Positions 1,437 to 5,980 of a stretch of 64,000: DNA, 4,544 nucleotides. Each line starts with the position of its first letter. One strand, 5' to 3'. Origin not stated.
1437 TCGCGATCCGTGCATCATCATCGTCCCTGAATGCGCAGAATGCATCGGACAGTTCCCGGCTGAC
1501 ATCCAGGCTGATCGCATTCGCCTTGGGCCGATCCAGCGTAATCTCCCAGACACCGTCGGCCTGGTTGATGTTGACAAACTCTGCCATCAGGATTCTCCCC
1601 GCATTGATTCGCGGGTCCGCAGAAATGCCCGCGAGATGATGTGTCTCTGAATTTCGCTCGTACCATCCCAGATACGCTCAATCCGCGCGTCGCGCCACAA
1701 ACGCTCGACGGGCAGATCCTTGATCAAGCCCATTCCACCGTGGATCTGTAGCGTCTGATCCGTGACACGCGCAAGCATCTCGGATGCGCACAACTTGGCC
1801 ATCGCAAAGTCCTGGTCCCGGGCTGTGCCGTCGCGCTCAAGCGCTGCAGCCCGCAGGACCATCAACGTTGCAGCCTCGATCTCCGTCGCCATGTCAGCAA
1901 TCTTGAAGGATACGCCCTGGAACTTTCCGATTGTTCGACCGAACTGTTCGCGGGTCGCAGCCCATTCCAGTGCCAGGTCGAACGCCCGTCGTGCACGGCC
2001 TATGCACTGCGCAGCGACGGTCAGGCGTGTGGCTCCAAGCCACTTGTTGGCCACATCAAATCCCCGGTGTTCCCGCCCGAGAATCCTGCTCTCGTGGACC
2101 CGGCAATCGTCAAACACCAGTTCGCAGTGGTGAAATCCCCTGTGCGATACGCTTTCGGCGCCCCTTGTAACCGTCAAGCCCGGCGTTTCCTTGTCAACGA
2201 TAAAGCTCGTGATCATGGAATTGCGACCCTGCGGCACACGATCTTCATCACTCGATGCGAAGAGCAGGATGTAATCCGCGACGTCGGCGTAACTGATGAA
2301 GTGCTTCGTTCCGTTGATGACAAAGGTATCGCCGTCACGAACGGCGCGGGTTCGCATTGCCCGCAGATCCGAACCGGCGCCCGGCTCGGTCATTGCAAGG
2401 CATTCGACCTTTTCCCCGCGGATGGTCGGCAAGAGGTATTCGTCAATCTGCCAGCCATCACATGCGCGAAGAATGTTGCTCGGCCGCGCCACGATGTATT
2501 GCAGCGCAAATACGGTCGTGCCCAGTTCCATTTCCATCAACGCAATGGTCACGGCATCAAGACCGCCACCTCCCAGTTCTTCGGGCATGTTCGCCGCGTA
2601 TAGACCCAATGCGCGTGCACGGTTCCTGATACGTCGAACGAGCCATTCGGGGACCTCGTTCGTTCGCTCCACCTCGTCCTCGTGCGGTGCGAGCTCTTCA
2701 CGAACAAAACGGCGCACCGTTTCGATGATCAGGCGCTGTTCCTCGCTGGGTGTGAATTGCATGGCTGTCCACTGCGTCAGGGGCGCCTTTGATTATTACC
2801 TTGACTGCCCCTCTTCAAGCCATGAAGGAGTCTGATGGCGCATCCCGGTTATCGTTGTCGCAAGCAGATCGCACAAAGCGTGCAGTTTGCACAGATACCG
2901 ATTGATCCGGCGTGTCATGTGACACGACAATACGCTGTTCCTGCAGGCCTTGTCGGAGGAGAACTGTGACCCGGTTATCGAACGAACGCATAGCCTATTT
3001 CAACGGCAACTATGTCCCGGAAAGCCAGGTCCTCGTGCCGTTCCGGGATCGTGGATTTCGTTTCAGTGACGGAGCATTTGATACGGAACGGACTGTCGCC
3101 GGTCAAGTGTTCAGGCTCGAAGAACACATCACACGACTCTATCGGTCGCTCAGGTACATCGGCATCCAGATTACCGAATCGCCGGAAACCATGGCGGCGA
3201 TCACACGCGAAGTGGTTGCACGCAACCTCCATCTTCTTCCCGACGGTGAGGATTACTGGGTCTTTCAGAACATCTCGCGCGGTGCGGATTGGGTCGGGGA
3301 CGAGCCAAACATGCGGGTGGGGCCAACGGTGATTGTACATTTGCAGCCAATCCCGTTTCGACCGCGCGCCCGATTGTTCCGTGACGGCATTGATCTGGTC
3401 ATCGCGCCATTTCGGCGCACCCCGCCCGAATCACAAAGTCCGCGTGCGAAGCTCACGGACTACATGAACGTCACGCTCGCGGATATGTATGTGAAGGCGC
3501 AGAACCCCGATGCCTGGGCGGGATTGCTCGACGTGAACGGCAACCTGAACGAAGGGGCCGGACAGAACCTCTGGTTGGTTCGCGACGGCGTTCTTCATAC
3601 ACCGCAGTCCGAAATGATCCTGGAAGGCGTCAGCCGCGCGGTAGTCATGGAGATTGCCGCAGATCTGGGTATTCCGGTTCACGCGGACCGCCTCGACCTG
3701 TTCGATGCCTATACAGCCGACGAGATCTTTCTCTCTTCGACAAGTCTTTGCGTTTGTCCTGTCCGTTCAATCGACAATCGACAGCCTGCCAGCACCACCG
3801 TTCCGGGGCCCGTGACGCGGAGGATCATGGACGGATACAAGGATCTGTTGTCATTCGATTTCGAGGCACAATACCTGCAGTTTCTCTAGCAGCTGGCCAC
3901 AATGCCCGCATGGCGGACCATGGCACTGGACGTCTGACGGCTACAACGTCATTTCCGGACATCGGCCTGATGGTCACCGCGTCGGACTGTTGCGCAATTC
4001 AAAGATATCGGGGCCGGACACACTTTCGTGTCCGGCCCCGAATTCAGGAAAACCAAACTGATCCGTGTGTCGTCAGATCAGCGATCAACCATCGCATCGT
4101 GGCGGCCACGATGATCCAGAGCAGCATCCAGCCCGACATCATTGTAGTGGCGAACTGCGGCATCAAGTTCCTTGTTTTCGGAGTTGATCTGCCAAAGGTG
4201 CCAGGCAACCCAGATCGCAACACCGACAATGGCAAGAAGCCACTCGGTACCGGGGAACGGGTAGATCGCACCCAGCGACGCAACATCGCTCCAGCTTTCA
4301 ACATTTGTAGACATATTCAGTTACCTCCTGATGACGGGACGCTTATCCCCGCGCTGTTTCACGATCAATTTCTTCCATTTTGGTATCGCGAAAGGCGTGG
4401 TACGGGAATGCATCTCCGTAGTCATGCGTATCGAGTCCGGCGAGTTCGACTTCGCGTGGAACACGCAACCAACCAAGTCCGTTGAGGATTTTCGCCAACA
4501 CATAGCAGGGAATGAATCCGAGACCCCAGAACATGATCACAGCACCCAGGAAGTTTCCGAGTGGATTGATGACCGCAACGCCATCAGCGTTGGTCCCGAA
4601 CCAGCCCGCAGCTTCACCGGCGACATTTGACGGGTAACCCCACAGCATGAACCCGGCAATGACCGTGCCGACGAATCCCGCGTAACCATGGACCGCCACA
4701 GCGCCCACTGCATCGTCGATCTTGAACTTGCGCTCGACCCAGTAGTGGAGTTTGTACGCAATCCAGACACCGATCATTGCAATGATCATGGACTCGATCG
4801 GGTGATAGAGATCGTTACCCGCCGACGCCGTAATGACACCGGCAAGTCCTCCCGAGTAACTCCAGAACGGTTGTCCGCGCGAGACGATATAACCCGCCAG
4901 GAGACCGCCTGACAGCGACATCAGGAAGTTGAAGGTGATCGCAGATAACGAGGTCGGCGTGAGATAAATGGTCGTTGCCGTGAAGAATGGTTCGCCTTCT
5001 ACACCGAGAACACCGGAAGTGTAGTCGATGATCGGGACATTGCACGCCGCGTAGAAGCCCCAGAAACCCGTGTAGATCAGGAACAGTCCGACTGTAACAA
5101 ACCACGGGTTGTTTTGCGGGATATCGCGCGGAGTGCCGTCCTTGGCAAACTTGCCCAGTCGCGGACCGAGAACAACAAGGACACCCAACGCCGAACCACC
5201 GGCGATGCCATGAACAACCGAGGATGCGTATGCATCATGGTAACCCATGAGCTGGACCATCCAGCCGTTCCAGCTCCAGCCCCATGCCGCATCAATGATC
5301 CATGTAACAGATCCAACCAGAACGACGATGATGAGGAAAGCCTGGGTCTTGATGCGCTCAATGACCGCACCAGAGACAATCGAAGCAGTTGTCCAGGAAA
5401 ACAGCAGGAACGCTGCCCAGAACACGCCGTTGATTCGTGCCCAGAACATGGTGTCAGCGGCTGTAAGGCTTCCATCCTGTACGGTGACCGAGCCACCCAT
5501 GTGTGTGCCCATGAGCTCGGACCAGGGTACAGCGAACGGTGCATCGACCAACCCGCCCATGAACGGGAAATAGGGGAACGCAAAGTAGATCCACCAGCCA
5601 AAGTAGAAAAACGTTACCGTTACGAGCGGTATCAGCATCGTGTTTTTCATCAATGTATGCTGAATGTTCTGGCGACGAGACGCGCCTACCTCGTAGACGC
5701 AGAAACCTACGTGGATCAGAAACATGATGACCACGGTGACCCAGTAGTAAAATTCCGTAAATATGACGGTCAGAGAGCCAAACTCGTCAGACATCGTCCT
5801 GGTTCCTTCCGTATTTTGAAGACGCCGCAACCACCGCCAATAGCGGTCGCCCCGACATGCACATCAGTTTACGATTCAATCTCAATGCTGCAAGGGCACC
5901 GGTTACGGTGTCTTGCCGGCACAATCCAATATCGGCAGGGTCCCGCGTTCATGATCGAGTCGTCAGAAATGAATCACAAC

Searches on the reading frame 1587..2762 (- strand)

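Call 61: search_protein_families(library=pfam, proteins=[window:1587-2762:-], max_evalue=1e-8)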
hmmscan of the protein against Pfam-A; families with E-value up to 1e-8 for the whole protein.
window:1587-2762:- (391 aa): 4 families
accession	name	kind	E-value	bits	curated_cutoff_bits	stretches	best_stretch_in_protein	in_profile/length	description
PF00441.29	Acyl-CoA_dh_1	-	6.7e-51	172.8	22.4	1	233-380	2-149/150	Acyl-CoA dehydrogenase, C-terminal domain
PF02770.24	Acyl-CoA_dh_M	-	4.3e-25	88.2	33.3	1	121-220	1-97/97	Acyl-CoA dehydrogenase, middle domain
PF08028.16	Acyl-CoA_dh_2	-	9.7e-23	81.4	22.7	1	247-367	1-131/134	Acyl-CoA dehydrogenase, C-terminal domain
PF02771.21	Acyl-CoA_dh_N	-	8e-18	65.3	22.9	1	6-117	1-113/113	Acyl-CoA dehydrogenase, N-terminal domain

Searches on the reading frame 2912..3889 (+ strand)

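Call 61: search_protein_families(library=pfam, proteins=[window:2912-3889:+], max_evalue=1e-8)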
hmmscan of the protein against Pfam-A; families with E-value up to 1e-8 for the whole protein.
window:2912-3889:+ (325 aa): 1 family
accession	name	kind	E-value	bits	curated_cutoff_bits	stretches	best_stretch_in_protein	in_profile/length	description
PF01063.24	Aminotran_4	-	1.7e-40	139.7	28.5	1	54-287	1-223/223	Amino-transferase class IV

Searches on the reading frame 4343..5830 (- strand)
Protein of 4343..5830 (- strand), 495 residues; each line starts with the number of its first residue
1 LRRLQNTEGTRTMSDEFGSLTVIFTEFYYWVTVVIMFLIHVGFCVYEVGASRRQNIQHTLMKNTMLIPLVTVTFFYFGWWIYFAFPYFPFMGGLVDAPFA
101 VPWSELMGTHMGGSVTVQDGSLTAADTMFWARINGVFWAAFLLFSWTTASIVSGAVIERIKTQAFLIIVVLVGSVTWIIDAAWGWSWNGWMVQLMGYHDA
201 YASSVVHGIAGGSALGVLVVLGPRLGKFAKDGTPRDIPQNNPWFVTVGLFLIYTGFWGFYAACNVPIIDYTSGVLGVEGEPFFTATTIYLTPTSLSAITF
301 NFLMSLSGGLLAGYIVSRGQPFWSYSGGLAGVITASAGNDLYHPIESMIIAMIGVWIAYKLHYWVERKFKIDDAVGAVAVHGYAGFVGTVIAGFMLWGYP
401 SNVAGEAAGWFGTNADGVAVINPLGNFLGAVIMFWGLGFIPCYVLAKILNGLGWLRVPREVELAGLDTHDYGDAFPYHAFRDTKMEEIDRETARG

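Call 60: search_protein_families(library=pfam, proteins=[window:4343-5830:-], max_evalue=1e-8)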
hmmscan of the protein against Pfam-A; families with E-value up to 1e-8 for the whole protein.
window:4343-5830:- (495 aa): 1 family
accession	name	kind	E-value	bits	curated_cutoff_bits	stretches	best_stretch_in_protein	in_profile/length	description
PF00909.26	Ammonium_transp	-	2.2e-51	175.3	23.2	1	29-473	4-396/399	Ammonium Transporter Family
